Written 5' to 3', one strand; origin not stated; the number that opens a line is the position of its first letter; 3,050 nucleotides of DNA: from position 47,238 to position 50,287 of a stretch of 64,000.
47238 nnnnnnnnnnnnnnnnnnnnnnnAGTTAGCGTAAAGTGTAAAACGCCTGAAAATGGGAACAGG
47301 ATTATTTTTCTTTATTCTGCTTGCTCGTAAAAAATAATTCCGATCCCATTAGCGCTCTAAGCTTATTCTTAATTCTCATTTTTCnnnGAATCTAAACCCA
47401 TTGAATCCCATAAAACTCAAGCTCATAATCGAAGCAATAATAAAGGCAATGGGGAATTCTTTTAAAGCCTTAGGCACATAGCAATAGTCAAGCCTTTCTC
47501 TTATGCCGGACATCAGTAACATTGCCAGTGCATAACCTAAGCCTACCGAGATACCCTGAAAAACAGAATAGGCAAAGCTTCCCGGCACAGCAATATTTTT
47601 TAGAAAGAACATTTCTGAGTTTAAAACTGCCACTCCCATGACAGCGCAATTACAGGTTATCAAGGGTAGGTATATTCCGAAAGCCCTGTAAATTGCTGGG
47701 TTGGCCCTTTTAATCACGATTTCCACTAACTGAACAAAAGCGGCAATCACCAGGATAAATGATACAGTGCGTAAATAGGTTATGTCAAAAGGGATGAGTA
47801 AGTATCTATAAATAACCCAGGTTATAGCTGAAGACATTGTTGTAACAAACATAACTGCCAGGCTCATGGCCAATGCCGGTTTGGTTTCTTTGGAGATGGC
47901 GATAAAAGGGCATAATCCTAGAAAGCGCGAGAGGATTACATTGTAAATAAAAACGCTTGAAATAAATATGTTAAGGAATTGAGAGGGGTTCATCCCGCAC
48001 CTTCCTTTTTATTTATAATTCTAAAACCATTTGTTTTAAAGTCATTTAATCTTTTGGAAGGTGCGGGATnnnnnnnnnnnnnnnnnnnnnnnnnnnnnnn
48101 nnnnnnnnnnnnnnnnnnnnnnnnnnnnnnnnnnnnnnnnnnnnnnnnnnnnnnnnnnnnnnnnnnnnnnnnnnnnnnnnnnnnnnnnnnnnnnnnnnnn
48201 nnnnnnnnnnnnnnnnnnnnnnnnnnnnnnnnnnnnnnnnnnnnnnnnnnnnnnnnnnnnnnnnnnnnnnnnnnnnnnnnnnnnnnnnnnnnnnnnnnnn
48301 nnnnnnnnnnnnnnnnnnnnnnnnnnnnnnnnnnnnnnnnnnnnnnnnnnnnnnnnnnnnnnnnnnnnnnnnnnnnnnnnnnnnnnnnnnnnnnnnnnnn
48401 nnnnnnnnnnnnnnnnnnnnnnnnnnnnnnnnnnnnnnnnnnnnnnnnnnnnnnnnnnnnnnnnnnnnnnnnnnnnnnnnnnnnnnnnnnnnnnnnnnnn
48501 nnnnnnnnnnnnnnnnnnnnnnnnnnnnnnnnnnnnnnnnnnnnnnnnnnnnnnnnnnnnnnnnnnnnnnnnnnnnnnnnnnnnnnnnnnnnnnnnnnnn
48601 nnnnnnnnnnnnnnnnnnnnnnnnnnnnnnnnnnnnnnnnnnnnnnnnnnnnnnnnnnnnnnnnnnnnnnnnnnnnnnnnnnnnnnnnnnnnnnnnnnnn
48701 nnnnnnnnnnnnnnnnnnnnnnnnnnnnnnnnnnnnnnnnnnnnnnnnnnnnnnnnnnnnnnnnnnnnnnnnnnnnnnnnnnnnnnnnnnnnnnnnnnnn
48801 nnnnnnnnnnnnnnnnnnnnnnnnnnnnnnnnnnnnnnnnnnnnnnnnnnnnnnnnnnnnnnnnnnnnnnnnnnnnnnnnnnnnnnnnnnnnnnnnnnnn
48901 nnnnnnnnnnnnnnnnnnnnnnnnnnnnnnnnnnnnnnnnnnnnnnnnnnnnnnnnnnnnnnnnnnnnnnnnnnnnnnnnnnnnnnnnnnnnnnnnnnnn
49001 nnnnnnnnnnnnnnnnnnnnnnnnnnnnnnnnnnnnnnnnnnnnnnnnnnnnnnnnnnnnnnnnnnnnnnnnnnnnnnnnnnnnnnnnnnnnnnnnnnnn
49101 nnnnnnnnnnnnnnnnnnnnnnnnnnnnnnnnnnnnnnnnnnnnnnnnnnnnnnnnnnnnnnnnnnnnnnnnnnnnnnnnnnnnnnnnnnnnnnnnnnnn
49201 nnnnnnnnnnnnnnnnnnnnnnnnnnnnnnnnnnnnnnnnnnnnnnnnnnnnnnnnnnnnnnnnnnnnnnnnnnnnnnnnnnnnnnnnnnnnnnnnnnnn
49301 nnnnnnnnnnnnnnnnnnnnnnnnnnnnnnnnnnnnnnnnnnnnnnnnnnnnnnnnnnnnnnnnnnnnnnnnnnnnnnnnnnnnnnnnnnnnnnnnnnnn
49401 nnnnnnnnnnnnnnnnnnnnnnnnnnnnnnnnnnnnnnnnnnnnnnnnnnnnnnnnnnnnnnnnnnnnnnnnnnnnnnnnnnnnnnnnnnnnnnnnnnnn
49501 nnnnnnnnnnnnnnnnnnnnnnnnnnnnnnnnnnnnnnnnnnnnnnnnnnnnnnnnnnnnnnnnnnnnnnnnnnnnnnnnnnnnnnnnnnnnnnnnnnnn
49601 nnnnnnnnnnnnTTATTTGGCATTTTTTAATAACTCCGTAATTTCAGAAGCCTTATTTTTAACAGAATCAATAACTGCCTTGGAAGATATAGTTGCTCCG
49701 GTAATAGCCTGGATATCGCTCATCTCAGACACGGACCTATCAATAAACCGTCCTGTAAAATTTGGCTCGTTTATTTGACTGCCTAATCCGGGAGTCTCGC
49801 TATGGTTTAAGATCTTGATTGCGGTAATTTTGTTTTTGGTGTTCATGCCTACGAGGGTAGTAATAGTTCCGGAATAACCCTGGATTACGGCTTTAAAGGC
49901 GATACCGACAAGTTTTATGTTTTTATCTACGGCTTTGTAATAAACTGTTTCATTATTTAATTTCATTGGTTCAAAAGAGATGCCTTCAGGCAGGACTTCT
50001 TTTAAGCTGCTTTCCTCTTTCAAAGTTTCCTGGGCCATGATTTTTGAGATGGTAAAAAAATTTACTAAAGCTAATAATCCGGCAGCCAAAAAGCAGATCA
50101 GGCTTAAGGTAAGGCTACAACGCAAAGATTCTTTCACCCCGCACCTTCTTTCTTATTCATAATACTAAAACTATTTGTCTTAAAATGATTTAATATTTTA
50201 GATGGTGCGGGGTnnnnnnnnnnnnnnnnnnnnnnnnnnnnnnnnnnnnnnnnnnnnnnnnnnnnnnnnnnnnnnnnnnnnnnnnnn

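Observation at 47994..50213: A 76-nt element repeated twice inside the rnf operon, exactly filling two gene junctions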

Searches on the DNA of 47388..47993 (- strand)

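Call 66: search_rna_families(sources=[L006, L007, L008, L011, L024], threshold=gathering)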
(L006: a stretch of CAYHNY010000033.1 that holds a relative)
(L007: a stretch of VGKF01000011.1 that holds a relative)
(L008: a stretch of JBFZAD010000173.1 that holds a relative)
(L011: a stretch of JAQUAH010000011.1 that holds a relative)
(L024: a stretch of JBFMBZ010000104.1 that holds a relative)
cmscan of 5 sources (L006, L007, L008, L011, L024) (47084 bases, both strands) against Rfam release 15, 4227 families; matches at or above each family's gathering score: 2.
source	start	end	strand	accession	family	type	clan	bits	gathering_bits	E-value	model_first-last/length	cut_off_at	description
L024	1330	1402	+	RF00005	tRNA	Gene; tRNA;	CL00001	72.3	29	5.4e-14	1-71/71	no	tRNA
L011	10411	10484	+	RF00005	tRNA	Gene; tRNA;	CL00001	59.2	29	2.2e-10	1-71/71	no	tRNA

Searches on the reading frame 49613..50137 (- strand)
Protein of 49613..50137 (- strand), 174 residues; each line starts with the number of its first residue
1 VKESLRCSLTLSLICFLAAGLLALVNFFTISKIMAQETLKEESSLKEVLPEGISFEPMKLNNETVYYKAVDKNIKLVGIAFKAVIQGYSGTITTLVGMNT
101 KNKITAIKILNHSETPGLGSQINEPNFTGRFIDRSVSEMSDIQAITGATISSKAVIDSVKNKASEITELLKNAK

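Call 4: search_protein_families(library=ncbifam, proteins=[window:49613-50137:-])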
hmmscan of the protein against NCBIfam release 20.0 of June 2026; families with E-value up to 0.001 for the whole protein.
window:49613-50137:- (174 aa): 11 families
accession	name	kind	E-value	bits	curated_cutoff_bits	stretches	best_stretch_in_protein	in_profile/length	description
NF041840.1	rnfG_Methano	equivalog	8.9e-32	110.2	230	1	10-168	14-186/189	Rnf electron transport complex subunit RnfG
TIGR01947.1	rnfG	subfamily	1.5e-30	106.7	102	1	9-163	2-182/187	RnfABCDGE type electron transport complex subunit G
NF045876.1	RnfG_DVU2794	exception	2.2e-27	95.8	205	1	1-171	1-183/190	RnfABCDGE type electron transport complex subunit G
NF002519.0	PRK01908.1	equivalog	2.1e-21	76.5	178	1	4-168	5-194/209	electron transport complex subunit RsxG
TIGR01938.1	nqrC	equivalog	4e-07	29.9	144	1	86-136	144-195/251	NADH:ubiquinone reductase (Na(+)-transporting) subunit C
NF003749.0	PRK05346.1-5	equivalog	1.6e-06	27.6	255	1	61-139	123-201/261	Na(+)-translocating NADH-quinone reductase subunit C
NF003746.0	PRK05346.1-1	equivalog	1.6e-05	24.1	337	1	67-145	129-208/264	Na(+)-translocating NADH-quinone reductase subunit C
NF003750.0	PRK05346.2-1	equivalog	3e-05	23.7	352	1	64-142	101-177/225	Na(+)-translocating NADH-quinone reductase subunit C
NF003747.0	PRK05346.1-2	equivalog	0.00028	20.2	336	0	64-136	121-194/260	Na(+)-translocating NADH-quinone reductase subunit C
NF003753.0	PRK05346.2-4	equivalog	0.00058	19.3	329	0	96-137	146-187/249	Na(+)-translocating NADH-quinone reductase subunit C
NF046105.1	TransRegNosR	equivalog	0.00067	18.1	1000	0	35-159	10-150/680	transcriptional regulator NosR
